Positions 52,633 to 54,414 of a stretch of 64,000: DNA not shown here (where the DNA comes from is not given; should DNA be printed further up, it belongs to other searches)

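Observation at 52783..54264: Eukaryotic-like Ser/Thr kinase fused to a macro (ADP-ribose-binding/hydrolysing) domain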

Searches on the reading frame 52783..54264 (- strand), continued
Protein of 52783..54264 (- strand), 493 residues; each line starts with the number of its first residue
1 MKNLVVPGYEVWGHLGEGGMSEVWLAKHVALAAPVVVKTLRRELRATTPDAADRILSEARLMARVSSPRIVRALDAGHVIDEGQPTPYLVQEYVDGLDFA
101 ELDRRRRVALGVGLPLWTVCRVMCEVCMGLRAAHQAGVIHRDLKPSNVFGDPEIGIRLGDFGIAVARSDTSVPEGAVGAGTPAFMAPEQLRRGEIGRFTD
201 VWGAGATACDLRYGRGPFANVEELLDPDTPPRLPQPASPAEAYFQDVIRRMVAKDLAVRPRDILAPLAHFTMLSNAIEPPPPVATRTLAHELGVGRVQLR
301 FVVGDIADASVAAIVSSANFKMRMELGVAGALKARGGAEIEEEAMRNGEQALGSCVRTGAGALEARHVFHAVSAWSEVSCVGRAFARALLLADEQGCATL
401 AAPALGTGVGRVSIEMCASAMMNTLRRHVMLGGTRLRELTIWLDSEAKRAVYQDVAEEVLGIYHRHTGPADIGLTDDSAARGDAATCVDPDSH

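Call 10: find_encoding_contigs(protein=P0114, flank=6000, max_places=2)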
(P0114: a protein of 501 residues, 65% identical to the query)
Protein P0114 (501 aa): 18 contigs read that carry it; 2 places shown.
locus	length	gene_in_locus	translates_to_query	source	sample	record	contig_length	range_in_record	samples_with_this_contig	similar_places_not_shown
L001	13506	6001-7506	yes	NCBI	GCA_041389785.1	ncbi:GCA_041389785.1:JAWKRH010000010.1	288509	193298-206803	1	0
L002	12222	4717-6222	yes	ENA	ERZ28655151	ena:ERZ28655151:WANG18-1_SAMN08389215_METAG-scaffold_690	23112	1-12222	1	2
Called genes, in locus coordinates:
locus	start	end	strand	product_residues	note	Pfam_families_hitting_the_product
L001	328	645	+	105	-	PF05635:23S_rRNA_IVP (weak)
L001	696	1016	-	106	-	PF05635:23S_rRNA_IVP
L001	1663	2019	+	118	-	-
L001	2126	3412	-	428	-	PF00438:S-AdoMet_synt_N, PF02772:S-AdoMet_synt_M, PF02773:S-AdoMet_synt_C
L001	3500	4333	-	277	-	PF13489:Methyltransf_23, PF01209:Ubie_methyltran, PF08241:Methyltransf_11, PF08242:Methyltransf_12, PF13649:Methyltransf_25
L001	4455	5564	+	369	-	PF01571:GCV_T, PF08669:GCV_T_C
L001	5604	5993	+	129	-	PF01597:GCV_H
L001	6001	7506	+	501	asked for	PF00069:Pkinase, PF07714:PK_Tyr_Ser-Thr, PF01661:Macro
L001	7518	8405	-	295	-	PF00892:EamA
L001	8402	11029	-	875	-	PF01624:MutS_I, PF05188:MutS_II, PF05192:MutS_III, PF05190:MutS_IV, PF00488:MutS_V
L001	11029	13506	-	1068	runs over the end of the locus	-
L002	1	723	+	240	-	?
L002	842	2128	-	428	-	PF00438:S-AdoMet_synt_N, PF02772:S-AdoMet_synt_M, PF02773:S-AdoMet_synt_C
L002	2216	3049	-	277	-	PF13489:Methyltransf_23, PF01209:Ubie_methyltran, PF08241:Methyltransf_11, PF08242:Methyltransf_12, PF13649:Methyltransf_25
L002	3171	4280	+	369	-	PF01571:GCV_T, PF08669:GCV_T_C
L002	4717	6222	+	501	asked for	PF00069:Pkinase, PF07714:PK_Tyr_Ser-Thr, PF01661:Macro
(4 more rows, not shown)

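Call 15: find_encoding_contigs(protein=P0110, flank=6000, max_places=1)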
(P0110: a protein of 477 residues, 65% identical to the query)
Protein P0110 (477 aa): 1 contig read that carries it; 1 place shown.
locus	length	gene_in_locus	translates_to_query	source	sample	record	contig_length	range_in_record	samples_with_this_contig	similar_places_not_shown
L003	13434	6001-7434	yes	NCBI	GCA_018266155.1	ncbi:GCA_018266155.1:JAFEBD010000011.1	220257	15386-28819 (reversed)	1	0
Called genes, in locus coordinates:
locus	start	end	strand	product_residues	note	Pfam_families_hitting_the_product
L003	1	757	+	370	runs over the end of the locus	PF08240:ADH_N, PF00107:ADH_zinc_N, PF13602:ADH_zinc_N_2 (weak)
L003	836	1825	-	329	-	-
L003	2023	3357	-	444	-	PF00438:S-AdoMet_synt_N, PF02772:S-AdoMet_synt_M, PF02773:S-AdoMet_synt_C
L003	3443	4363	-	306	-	PF13489:Methyltransf_23 (weak), PF01209:Ubie_methyltran (weak), PF13649:Methyltransf_25, PF08241:Methyltransf_11 (weak), PF08242:Methyltransf_12 (weak)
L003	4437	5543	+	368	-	PF01571:GCV_T, PF08669:GCV_T_C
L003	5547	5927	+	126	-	PF00364:Biotin_lipoyl (faint), PF01597:GCV_H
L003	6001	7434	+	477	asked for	PF00069:Pkinase, PF07714:PK_Tyr_Ser-Thr, PF01661:Macro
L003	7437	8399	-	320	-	PF00072:Response_reg, PF00990:GGDEF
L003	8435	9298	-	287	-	PF00892:EamA, PF03151:TPT (faint), PF00892:EamA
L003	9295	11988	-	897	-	-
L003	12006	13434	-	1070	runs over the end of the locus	-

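Call 16: find_encoding_contigs(protein=P0022, flank=6000, max_places=1)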
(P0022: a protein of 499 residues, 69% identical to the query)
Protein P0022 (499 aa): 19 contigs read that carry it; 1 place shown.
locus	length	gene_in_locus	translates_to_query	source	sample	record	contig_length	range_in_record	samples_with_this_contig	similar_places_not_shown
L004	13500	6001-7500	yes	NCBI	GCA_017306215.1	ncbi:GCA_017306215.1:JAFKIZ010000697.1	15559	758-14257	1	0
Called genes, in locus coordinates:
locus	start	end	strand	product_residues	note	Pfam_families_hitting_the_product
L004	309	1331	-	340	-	-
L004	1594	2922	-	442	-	PF00438:S-AdoMet_synt_N, PF02772:S-AdoMet_synt_M, PF02773:S-AdoMet_synt_C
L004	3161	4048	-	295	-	PF01209:Ubie_methyltran (weak), PF13649:Methyltransf_25 (weak)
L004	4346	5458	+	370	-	PF01571:GCV_T, PF08669:GCV_T_C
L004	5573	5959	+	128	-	PF01597:GCV_H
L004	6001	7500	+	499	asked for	PF00069:Pkinase, PF07714:PK_Tyr_Ser-Thr, PF01661:Macro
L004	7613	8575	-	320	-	PF00072:Response_reg, PF00990:GGDEF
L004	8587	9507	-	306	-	PF00892:EamA, PF03151:TPT (faint), PF00892:EamA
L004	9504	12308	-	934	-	PF01624:MutS_I, PF05188:MutS_II (weak), PF05192:MutS_III, PF05190:MutS_IV, PF00488:MutS_V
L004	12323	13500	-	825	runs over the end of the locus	?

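Call 17: find_encoding_contigs(protein=P0012, flank=6000, max_places=1)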
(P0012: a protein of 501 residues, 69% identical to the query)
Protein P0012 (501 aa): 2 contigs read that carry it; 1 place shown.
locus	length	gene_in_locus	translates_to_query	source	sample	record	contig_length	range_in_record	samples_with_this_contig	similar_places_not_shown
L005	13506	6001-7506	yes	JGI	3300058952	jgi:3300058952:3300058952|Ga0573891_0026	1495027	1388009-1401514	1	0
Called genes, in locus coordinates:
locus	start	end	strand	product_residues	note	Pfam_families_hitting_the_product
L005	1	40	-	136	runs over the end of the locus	PF22277:EncFtn-like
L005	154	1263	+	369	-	PF08240:ADH_N, PF00107:ADH_zinc_N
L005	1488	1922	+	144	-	-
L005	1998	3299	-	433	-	PF00438:S-AdoMet_synt_N, PF02772:S-AdoMet_synt_M, PF02773:S-AdoMet_synt_C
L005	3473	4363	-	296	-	PF13489:Methyltransf_23 (faint), PF01209:Ubie_methyltran (weak), PF13649:Methyltransf_25 (weak)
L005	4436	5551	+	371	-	PF01571:GCV_T, PF08669:GCV_T_C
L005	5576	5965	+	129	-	PF01597:GCV_H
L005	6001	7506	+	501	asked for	PF00069:Pkinase, PF07714:PK_Tyr_Ser-Thr, PF01661:Macro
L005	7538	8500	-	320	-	PF00072:Response_reg (weak), PF00990:GGDEF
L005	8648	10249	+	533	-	PF00135:COesterase, PF20434:BD-FAE, PF07859:Abhydrolase_3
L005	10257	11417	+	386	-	PF01066:CDP-OH_P_transf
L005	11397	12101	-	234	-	PF00702:Hydrolase (weak), PF12710:HAD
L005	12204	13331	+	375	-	PF00487:FA_desaturase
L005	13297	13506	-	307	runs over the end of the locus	PF00892:EamA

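Call 28: search_protein_representatives(protein=window:52783-54264:-)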
Query: 493 residues. Proteins with E-value up to 0.001 (for the whole library): 799535; up to 1e-10: 465222; up to 1e-30: 1676. The best 150 are listed.
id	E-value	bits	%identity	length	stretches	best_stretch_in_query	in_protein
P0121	3.9e-163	560.2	58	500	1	7-490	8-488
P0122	1.0e-148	512.7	58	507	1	7-489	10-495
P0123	8.3e-121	420.7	49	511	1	1-456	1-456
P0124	5.0e-108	378.5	57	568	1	57-448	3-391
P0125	3.5e-106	372.5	45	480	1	8-484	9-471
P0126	5.0e-95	335.7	39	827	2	15-449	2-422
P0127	9.8e-89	314.9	64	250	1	251-490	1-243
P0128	3.1e-76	273.7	30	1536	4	8-264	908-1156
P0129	2.0e-75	271.0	64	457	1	61-281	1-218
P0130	1.4e-74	268.2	55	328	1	6-254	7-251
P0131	2.9e-71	257.3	52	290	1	7-279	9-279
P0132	6.5e-69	249.5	55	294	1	8-235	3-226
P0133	3.5e-67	243.8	32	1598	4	8-219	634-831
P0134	4.0e-66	240.3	38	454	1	14-455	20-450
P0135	1.6e-65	238.4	39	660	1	11-439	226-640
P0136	1.6e-65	238.3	39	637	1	7-455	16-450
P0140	3.5e-59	217.5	40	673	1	10-420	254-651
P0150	1.6e-55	205.4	38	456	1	8-455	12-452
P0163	1.2e-52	195.9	37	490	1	8-447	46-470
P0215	3.6e-48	181.1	37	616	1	6-458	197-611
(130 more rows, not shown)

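Call 29: search_protein_families(library=pfam, proteins=[P0123, P0125, P0126, P0134, P0135, P0136, P0140, P0150, P0163, P0215], max_evalue=0.0001)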
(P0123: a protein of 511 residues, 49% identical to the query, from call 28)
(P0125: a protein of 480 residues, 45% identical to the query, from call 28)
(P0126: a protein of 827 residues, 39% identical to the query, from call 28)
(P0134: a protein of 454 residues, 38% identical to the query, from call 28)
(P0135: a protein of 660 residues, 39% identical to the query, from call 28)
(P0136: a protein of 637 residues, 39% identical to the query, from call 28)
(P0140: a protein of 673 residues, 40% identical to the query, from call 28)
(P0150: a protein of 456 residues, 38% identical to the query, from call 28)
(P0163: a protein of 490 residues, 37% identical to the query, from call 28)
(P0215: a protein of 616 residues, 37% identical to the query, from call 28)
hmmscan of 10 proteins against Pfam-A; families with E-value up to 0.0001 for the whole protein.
P0123 (511 aa): 3 families
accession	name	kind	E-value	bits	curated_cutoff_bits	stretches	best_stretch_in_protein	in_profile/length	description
PF00069.31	Pkinase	-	6.3e-33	114.7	31.7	1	12-269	4-260/263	Protein kinase domain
PF07714.23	PK_Tyr_Ser-Thr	-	5.8e-18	65.6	23.1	1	18-223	10-209/258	Protein tyrosine and serine/threonine kinase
PF01661.27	Macro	-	1e-16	61.4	22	1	315-421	1-118/118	Macro domain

P0125 (480 aa): 3 families
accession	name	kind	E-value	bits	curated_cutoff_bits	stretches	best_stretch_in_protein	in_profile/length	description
PF00069.31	Pkinase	-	1.4e-34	120.2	31.7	1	15-250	6-252/263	Protein kinase domain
PF07714.23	PK_Tyr_Ser-Thr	-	5.1e-19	69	23.1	1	15-245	6-240/258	Protein tyrosine and serine/threonine kinase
PF01661.27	Macro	-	7.3e-18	65.1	22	1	304-409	1-117/118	Macro domain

P0126 (827 aa): 7 families
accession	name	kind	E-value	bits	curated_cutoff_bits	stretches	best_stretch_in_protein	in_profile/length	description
PF00069.31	Pkinase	-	3.2e-85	286.1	31.7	2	560-815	1-253/263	Protein kinase domain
PF07714.23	PK_Tyr_Ser-Thr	-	1.2e-56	192.3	23.1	2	562-814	3-249/258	Protein tyrosine and serine/threonine kinase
PF01661.27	Macro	-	1e-18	67.8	22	1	288-393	1-117/118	Macro domain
PF17667.7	Pkinase_fungal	-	7.3e-12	45.1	24.1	1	662-752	289-378/387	Fungal protein kinase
PF03109.22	ABC1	-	1.4e-09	37.9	22.9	0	624-711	135-215/244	ABC1 atypical kinase-like domain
PF01636.29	APH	-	2.1e-06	28.1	23.2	0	590-693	74-183/239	Phosphotransferase enzyme family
PF06293.20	Kdo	-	1.6e-05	24.9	21.3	0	635-707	93-166/207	Lipopolysaccharide kinase (Kdo/WaaP) family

P0134 (454 aa): 3 families
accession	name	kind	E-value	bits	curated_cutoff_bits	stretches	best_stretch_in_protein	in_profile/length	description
PF00069.31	Pkinase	-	6.3e-40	137.7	31.7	1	17-263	3-257/263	Protein kinase domain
PF07714.23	PK_Tyr_Ser-Thr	-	2.4e-25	89.8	23.1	1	15-263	1-254/258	Protein tyrosine and serine/threonine kinase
PF01661.27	Macro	-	2e-20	73.3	22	1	308-414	1-118/118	Macro domain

P0135 (660 aa): 3 families
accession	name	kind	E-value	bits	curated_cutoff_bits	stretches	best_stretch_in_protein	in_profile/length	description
PF00069.31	Pkinase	-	7.6e-32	111.2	31.7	1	227-472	4-259/263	Protein kinase domain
PF07714.23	PK_Tyr_Ser-Thr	-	3.5e-23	82.7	23.1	1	227-472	4-255/258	Protein tyrosine and serine/threonine kinase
PF01661.27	Macro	-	2.2e-21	76.4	22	1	516-622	1-118/118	Macro domain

P0136 (637 aa): 3 families
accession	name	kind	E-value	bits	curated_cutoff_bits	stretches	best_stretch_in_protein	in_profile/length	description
PF00069.31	Pkinase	-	4.8e-33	115.1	31.7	1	21-266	4-259/263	Protein kinase domain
PF07714.23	PK_Tyr_Ser-Thr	-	6.8e-20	71.9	23.1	1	21-263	4-252/258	Protein tyrosine and serine/threonine kinase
PF01661.27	Macro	-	4.5e-19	69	22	1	310-416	1-118/118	Macro domain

P0140 (673 aa): 8 families
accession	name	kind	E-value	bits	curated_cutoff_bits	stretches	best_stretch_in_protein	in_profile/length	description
PF00069.31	Pkinase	-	2.9e-35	122.4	31.7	1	256-498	4-256/263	Protein kinase domain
PF07714.23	PK_Tyr_Ser-Thr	-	2.8e-20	73.1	23.1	1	256-495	4-250/258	Protein tyrosine and serine/threonine kinase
PF00782.25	DSPc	-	9.1e-11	42.1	33.5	1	67-174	12-123/133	Dual specificity phosphatase, catalytic domain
PF22785.1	Tc-R-P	-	3.3e-09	37.7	27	1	63-148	25-103/106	Polymorphic toxin system, DSP-PTPase phosphatase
PF22784.1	PTP-SAK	-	4.6e-09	36.9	27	1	60-178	30-153/153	Swiss Army Knife protein, DSP-PTPase phosphatase domain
PF01661.27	Macro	-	4.7e-09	36.7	22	1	545-651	1-117/118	Macro domain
PF05706.17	CDKN3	-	5.4e-06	26.6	20.7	1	7-158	23-168/168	Cyclin-dependent kinase inhibitor 3 (CDKN3)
PF00102.32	Y_phosphatase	-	1.1e-05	25.6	20.9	1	114-181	165-231/234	Protein-tyrosine phosphatase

P0150 (456 aa): 3 families
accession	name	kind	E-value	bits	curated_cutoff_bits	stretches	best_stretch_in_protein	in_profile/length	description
PF00069.31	Pkinase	-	7e-31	108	31.7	1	15-267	3-257/263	Protein kinase domain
PF07714.23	PK_Tyr_Ser-Thr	-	2.6e-21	76.6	23.1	1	13-209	1-200/258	Protein tyrosine and serine/threonine kinase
PF01661.27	Macro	-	1.4e-16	60.9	22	1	312-417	1-117/118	Macro domain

P0163 (490 aa): 3 families
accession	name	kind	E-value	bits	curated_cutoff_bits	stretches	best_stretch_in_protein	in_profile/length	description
PF00069.31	Pkinase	-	7.2e-30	104.7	31.7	1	50-289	4-254/263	Protein kinase domain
PF01661.27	Macro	-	3.1e-16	59.8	22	1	338-438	1-112/118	Macro domain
PF07714.23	PK_Tyr_Ser-Thr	-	9.4e-16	58.3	23.1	1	48-241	2-205/258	Protein tyrosine and serine/threonine kinase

P0215 (616 aa): 8 families
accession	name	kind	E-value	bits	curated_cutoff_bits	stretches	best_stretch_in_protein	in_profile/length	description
PF00069.31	Pkinase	-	3.2e-27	96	31.7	1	201-399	2-204/263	Protein kinase domain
PF01661.27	Macro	-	2.6e-18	66.5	22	1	468-573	1-117/118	Macro domain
PF22785.1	Tc-R-P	-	2.7e-16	60.5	27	1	29-140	8-105/106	Polymorphic toxin system, DSP-PTPase phosphatase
PF22784.1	PTP-SAK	-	7.2e-16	59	27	1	10-144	4-117/153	Swiss Army Knife protein, DSP-PTPase phosphatase domain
PF07714.23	PK_Tyr_Ser-Thr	-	1.3e-13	51.3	23.1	1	202-383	3-195/258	Protein tyrosine and serine/threonine kinase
PF22741.1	PTP-NADK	-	1.2e-09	38.2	27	1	31-138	36-131/163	DSP-PTPase phosphatase fused to NAD+ Kinase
PF13350.11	Y_phosphatase3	-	5e-07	30.4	22.2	1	31-143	37-157/240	Tyrosine phosphatase family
PF00782.25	DSPc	-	8.6e-07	29.3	33.5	1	81-136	39-95/133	Dual specificity phosphatase, catalytic domain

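Call 30: predict_structure(alignment_id=A1)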
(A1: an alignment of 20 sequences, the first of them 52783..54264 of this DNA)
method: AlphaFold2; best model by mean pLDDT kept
length: 493 residues; sequences in the alignment: 20
mean_pLDDT: 76.6   pTM: 0.76
mean pLDDT of the five models: 76.6, 76.2, 71.4, 69.7, 67.2
residues with pLDDT >= 90: 120; 70-90: 232; 50-70: 91; < 50: 50
segments of 3 or more residues with pLDDT < 50: 165-179, 374-376, 465-493
pLDDT, mean of each block of 10 residues (from residue 1): 83 78 86 83 72 76 82 87 86 62 59 78 91 87 78 68 49 40 83 88 93 87 92 93 97 95 96 88 85 92 88 77 63 72 65 61 74 55 78 86 70 79 84 86 91 90 47 35 34 35
secondary structure, 60 per line:
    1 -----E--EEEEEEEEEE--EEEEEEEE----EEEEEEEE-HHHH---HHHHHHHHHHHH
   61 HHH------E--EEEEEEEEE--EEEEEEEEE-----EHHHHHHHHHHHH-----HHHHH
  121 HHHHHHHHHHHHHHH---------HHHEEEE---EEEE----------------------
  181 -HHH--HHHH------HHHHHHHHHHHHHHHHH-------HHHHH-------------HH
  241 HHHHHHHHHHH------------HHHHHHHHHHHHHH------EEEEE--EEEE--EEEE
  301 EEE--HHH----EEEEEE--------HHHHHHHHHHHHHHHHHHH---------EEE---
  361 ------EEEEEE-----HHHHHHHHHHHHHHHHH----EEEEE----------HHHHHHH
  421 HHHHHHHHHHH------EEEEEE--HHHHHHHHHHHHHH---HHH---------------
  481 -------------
elements in order: E9-18 E21-28 E33-40 H42-45 H49-63 E73-81 E84-92 H99-110 H116-135 E148-151 E155-158 H187-190 H197-213 H221-225 H239-251 H264-277 E284-288 E291-294 E297-303 E313-318 H327-345 E355-357 E367-372 H378-394 E399-403 H414-431 E438-443 H446-459
